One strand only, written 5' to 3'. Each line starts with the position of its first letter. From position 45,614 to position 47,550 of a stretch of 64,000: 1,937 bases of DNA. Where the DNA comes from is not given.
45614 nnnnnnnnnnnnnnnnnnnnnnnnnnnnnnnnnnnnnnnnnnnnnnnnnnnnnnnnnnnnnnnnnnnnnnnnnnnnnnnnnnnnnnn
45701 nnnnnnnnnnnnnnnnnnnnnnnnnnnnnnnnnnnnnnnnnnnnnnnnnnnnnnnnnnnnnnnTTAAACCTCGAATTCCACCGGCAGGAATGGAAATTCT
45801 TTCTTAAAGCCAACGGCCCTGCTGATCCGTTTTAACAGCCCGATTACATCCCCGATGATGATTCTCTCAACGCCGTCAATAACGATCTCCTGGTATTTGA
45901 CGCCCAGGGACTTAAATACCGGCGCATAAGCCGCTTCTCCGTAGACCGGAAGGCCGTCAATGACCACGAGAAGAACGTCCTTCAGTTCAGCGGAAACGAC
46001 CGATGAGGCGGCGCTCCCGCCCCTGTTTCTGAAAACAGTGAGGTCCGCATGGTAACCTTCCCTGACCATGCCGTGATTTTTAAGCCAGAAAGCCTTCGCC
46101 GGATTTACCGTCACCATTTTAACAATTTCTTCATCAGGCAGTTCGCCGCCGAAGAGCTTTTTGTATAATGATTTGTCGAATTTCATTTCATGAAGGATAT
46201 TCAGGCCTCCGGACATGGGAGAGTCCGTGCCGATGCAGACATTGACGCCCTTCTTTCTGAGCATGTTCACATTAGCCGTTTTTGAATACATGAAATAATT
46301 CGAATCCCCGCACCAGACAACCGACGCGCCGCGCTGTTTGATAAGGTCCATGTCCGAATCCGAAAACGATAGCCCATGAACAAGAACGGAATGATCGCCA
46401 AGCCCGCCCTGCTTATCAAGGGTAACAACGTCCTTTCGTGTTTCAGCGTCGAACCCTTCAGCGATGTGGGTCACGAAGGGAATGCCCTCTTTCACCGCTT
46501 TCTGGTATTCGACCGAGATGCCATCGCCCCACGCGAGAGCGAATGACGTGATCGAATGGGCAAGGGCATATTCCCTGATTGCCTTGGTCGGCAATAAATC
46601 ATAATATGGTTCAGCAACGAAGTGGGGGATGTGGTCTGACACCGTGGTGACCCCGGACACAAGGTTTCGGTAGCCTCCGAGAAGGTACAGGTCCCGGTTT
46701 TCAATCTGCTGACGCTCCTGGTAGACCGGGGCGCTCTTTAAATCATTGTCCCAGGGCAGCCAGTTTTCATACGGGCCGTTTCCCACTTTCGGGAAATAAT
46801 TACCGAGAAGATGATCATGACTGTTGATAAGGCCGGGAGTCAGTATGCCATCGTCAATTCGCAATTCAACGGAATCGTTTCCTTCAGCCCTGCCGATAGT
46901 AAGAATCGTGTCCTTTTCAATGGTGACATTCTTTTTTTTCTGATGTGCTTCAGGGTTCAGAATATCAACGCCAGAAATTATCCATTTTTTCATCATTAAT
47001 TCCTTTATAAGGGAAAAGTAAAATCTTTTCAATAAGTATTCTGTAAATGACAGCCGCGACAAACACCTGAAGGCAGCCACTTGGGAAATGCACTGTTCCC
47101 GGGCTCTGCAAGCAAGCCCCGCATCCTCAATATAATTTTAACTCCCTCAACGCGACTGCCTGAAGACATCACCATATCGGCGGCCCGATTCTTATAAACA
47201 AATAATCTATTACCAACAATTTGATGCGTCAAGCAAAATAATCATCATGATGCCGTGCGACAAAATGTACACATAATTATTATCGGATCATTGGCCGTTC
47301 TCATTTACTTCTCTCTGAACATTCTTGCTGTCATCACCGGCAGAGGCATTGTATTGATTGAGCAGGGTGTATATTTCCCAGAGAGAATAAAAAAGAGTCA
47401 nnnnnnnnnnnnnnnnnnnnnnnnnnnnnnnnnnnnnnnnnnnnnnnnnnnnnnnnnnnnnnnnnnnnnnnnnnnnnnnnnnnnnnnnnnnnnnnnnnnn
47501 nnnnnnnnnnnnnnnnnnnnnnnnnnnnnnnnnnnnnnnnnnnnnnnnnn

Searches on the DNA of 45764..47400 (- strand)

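Call 4: search_rna_families(source=window, start=46850, end=47400, threshold=evalue, max_evalue=10, show_alignments=3)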
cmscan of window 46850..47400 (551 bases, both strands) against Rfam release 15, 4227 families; matches with E-value up to 10: 5.
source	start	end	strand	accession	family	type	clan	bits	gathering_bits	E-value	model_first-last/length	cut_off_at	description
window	46934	47001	-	RF01599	plasmodium_snoR24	Gene; snRNA; snoRNA; CD-box;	-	22.7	55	2.3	1-82/82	no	small nucleolar RNA snoR24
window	46976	47001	-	RF00071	SNORD73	Gene; snRNA; snoRNA; CD-box;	-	20.3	42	0.85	1-72/72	no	Small nucleolar RNA SNORD73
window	47281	47341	-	RF01139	sR2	Gene; snRNA; snoRNA; CD-box;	-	12.3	42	3.7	1-57/57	no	Small nucleolar RNA sR2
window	47286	47338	-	RF01144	sR17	Gene; snRNA; snoRNA; CD-box;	-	11.5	36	5.1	1-55/55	no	Small nucleolar RNA sR17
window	47191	47264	-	RF02350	psRNA6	Gene; sRNA;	-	9.6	60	3.2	1-333/333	no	Nitrosomonas sRNA psRNA6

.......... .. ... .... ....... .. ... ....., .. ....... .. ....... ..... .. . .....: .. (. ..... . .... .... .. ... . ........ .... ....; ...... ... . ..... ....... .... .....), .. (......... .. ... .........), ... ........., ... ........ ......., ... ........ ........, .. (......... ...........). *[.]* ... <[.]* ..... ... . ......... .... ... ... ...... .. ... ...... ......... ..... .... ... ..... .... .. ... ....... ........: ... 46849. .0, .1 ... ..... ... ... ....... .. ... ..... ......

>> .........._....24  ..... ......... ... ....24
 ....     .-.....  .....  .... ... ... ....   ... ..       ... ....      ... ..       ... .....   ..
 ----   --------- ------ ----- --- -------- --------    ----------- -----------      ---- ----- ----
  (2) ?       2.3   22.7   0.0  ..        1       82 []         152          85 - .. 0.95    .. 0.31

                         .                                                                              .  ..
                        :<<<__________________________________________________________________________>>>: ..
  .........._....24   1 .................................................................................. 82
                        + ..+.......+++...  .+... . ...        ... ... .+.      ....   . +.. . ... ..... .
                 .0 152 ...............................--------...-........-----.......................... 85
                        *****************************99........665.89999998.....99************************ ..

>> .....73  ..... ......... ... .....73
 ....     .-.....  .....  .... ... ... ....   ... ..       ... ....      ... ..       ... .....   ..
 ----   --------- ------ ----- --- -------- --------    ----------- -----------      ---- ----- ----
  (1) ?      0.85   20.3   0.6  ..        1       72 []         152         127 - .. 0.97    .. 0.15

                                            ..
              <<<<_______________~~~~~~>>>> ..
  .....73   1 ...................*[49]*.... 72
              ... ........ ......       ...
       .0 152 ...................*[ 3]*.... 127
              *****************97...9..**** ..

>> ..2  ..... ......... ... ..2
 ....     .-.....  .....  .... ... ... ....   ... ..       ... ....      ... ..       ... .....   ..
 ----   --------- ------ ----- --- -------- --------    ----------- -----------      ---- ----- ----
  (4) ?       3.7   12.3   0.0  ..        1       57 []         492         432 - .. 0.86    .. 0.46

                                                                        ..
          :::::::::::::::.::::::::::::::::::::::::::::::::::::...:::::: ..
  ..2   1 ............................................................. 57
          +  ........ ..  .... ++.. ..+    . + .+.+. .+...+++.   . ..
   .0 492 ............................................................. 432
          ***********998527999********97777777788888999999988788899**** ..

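Call 20: search_rna_families(sources=[L001, L003, L004, L006, L007, L013, L017, L019, L020, L022, L029, L010, L049, L054, L056, L059, L064, L066, L067, L071], threshold=gathering)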
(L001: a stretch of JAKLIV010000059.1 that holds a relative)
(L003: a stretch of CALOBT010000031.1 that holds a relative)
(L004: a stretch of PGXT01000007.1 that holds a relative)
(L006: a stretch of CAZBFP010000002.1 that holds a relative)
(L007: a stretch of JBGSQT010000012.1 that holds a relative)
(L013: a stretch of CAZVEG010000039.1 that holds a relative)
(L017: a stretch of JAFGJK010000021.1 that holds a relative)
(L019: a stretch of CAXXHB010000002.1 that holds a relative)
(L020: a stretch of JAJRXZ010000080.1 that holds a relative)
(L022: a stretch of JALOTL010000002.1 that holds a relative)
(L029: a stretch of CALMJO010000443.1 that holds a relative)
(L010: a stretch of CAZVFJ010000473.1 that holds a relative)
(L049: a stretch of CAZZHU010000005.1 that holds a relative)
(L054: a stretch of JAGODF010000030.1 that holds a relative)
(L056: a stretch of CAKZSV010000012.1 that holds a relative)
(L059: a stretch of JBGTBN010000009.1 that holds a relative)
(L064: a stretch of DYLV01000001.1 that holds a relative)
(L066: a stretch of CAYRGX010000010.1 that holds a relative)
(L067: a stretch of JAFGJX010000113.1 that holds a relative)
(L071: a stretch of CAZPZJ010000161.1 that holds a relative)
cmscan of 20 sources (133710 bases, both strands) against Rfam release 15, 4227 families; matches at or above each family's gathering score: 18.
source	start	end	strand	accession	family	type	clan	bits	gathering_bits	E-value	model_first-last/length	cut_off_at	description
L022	6463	6536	+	RF00005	tRNA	Gene; tRNA;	CL00001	65.7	29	1e-11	1-71/71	no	tRNA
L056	6309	6382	+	RF00005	tRNA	Gene; tRNA;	CL00001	65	29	1.5e-11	1-71/71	no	tRNA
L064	6443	6516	+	RF00005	tRNA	Gene; tRNA;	CL00001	65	29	1.5e-11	1-71/71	no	tRNA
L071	6166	6239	+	RF00005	tRNA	Gene; tRNA;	CL00001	64.7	29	1.9e-11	1-71/71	no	tRNA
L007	6202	6275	+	RF00005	tRNA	Gene; tRNA;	CL00001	64.2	29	2.6e-11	1-71/71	no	tRNA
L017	6201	6274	+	RF00005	tRNA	Gene; tRNA;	CL00001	64.2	29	2.6e-11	1-71/71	no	tRNA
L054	6147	6220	+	RF00005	tRNA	Gene; tRNA;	CL00001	63.7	29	3.6e-11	1-71/71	no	tRNA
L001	6136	6209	+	RF00005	tRNA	Gene; tRNA;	CL00001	63.6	29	3.8e-11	1-71/71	no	tRNA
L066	6176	6249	+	RF00005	tRNA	Gene; tRNA;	CL00001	63.6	29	3.7e-11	1-71/71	no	tRNA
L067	6181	6254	+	RF00005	tRNA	Gene; tRNA;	CL00001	63.6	29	3.7e-11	1-71/71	no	tRNA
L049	6183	6256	+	RF00005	tRNA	Gene; tRNA;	CL00001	63.4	29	4.3e-11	1-71/71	no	tRNA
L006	6112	6185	+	RF00005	tRNA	Gene; tRNA;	CL00001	63.3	29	4.6e-11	1-71/71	no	tRNA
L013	6153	6226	+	RF00005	tRNA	Gene; tRNA;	CL00001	63.3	29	4.6e-11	1-71/71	no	tRNA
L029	3377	3450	+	RF00005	tRNA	Gene; tRNA;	CL00001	62.8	29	6.1e-11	1-71/71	no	tRNA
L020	6159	6232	+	RF00005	tRNA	Gene; tRNA;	CL00001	61.3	29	1.6e-10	1-71/71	no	tRNA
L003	6184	6257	+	RF00005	tRNA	Gene; tRNA;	CL00001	58.9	29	7.3e-10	1-71/71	no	tRNA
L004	6133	6206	+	RF00005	tRNA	Gene; tRNA;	CL00001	58.9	29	7.4e-10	1-71/71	no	tRNA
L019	6137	6210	+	RF00005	tRNA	Gene; tRNA;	CL00001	58.9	29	7.4e-10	1-71/71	no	tRNA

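Call 35: build_rna_model(alignment_id=A4, structure=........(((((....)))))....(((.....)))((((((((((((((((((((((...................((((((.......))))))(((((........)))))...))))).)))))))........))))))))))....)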
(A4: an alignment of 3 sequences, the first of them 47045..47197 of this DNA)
Model R1 built from alignment A4 (3 sequences, 153 columns); structure: as given.
model positions 153; base pairs 41; branch points 3; effective number of sequences 0.72; information 0.59 bits per position. Calibrated on 0.2 Mb of random sequence (short: E-values are rough).
structure used (alignment columns):
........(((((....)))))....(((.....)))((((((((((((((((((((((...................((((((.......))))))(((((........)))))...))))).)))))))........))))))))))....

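Call 36: search_with_rna_model(model_id=R1, sources=[window, L001, L002, L003, L004, L005, L006, L007, L008, L009, L010, L011, L012, L013, L014, L015, L016, L017, L018, L019, L020, L021, L022, L023, L024, L025, L026, L027, L028, L029, L030, L031, L032, L033, L034, L035, L036, L037, L038, L039, L040, L041, L042, L043, L044, L045, L046, L047, L048, L049, L050, L051, L052, L053, L054, L055, L056, L057, L058, L059, L060, L061, L062, L063, L064, L065, L066, L067, L068, L069, L070, L071, L072, L073, L074, L075, L076, L077, L078, L079, L080, L081, L082, L083, L084, L085], max_evalue=10)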
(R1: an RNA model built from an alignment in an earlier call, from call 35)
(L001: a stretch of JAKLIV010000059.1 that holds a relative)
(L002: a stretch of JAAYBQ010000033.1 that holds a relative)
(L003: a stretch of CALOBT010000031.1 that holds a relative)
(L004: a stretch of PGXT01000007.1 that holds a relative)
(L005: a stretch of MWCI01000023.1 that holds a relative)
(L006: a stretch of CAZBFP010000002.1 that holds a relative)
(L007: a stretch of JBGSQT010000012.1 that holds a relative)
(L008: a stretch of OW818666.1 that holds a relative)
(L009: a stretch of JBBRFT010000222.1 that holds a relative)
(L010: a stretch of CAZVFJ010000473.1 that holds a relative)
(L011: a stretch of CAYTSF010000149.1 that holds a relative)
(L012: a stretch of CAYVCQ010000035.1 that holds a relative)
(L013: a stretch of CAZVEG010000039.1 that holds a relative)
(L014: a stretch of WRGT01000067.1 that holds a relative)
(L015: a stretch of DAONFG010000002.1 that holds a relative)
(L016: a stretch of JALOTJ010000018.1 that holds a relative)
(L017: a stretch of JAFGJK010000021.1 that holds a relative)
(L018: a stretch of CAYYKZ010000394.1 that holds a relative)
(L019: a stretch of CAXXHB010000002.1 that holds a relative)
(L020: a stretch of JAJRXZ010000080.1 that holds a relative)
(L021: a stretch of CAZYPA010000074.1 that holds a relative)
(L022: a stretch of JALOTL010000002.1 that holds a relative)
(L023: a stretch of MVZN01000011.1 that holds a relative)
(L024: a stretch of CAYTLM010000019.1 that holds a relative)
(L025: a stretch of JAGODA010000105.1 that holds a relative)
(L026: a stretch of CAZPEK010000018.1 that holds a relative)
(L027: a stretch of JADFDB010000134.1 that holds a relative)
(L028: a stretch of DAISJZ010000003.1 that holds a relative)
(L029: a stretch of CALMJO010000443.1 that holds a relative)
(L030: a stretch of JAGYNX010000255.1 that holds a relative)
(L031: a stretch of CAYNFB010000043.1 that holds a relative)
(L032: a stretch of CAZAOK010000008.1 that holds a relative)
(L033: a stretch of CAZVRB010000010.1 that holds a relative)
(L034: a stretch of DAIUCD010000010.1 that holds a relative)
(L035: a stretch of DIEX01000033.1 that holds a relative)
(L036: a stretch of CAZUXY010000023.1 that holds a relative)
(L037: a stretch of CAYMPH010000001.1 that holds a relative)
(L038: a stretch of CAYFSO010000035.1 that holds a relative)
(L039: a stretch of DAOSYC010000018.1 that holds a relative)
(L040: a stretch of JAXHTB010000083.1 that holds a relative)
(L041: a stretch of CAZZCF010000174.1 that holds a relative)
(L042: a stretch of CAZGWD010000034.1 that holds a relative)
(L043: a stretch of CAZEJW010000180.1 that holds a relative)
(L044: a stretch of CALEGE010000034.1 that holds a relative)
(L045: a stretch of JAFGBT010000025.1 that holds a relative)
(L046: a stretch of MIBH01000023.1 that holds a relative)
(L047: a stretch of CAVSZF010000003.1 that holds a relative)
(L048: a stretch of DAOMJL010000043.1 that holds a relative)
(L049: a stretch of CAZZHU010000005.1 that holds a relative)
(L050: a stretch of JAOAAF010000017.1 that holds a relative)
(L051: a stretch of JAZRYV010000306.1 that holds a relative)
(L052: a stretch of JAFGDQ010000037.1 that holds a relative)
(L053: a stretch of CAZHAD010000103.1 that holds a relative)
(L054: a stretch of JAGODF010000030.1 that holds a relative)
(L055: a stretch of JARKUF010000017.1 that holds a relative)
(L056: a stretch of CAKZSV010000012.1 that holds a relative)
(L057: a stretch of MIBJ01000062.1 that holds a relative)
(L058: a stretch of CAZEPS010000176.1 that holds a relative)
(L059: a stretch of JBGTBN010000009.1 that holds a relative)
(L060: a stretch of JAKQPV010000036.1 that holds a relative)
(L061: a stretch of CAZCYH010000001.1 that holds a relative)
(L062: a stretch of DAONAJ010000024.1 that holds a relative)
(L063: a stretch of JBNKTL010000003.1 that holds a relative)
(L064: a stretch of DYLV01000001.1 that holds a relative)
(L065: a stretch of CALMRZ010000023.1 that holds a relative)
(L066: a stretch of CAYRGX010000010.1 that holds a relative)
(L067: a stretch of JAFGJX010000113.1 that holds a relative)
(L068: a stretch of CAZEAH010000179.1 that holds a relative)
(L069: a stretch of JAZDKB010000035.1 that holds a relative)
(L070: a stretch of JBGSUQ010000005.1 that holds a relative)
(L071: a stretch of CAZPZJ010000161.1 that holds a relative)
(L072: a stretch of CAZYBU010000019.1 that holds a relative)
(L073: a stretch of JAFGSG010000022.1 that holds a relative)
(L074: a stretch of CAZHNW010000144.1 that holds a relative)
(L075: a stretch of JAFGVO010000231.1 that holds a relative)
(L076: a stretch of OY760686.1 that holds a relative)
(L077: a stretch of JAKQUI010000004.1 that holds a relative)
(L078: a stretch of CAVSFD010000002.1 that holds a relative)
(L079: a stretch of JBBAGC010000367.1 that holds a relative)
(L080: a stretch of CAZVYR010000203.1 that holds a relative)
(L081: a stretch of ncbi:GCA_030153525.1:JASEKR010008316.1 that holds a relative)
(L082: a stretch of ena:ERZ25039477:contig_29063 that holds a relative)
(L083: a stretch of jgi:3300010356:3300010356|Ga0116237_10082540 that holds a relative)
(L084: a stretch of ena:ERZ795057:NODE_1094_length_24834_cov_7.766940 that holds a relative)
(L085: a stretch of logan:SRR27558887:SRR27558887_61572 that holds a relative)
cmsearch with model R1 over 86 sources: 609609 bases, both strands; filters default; matches with E-value up to 10: 3.
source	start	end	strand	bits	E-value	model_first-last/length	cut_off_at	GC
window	47045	47197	-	197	1.5e-48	1-153/153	no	0.52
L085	1223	1375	+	197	1.5e-48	1-153/153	no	0.52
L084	2797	2949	+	196.2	2.3e-48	1-153/153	no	0.52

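Call 37: search_with_rna_model(model_id=R1, sources=[L001, L081, L082, L083, L007, L017, L022, L066, L059, L067, L013], max_evalue=10, filters=off)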
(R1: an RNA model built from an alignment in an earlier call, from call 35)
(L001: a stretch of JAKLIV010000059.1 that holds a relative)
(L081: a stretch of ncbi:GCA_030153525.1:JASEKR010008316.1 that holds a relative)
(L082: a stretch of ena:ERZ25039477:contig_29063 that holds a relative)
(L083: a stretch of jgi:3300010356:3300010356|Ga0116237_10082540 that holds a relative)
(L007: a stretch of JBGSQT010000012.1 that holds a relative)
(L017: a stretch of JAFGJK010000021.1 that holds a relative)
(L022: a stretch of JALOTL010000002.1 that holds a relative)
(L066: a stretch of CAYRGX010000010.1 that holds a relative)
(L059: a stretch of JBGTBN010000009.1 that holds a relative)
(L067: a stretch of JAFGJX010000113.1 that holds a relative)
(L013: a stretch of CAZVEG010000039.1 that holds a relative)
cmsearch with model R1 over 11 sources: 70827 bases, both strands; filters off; matches with E-value up to 10: 18.
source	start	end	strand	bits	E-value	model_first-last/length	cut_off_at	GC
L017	3288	3392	-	12.1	0.17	1-153/153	no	0.61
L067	7008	7061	-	11.2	0.29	1-153/153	no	0.61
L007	6985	7052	+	9.4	0.91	1-153/153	no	0.6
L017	1068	1129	-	9.3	0.93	1-153/153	no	0.63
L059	363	449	+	8.2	1.9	1-153/153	no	0.61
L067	5610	5725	-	8.1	2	1-153/153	no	0.56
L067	1126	1193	-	7.7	2.5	1-153/153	no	0.5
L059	4595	4675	-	7.7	2.5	1-153/153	no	0.58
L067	1096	1171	+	7.6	2.5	1-153/153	no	0.53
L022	1219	1288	+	7.2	3.2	1-153/153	no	0.47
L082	6582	6673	+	7.1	3.5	1-153/153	no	0.63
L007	6273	6370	+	6.8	4.1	1-153/153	no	0.57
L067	5293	5389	-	6.8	4.1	1-153/153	no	0.45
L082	1683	1842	-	6.5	5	1-153/153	no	0.49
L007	4937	5065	+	6.5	5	1-153/153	no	0.55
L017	1185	1245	-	6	6.8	1-153/153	no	0.44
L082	1215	1281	-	5.7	7.9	1-153/153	no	0.49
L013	5314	5370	-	5.4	9.5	1-153/153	no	0.51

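Call 70: search_with_rna_model(model_id=R1, source=window, max_evalue=10, filters=off)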
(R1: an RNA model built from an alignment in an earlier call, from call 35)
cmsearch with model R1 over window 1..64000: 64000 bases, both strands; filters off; matches with E-value up to 10: 24.
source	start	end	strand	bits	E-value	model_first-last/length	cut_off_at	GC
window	47045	47197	-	197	1.6e-49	1-153/153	no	0.52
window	48423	48488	-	13.7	0.062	1-153/153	no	0.47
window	35686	35733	-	10.1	0.54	1-153/153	no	0.27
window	17041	17092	-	9.3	0.85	1-153/153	no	0.29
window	59065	59130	-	9.3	0.86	1-153/153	no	0.39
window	51572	51611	-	9.1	0.95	1-153/153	no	0.52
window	3009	3118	+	8.4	1.4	1-153/153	no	0.28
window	681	725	+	8.2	1.6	1-153/153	no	0.4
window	7694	7804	-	7.9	1.9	1-153/153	no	0.44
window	36335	36375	+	7.3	2.8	1-153/153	no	0.24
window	63755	63812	+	7.3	2.9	1-153/153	no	0.55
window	61622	61692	-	6.6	4.4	1-153/153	no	0.56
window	50047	50127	+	6.5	4.6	1-153/153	no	0.26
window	1490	1593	+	6.4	4.9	1-153/153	no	0.38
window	43110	43203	-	6.3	5.1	1-153/153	no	0.63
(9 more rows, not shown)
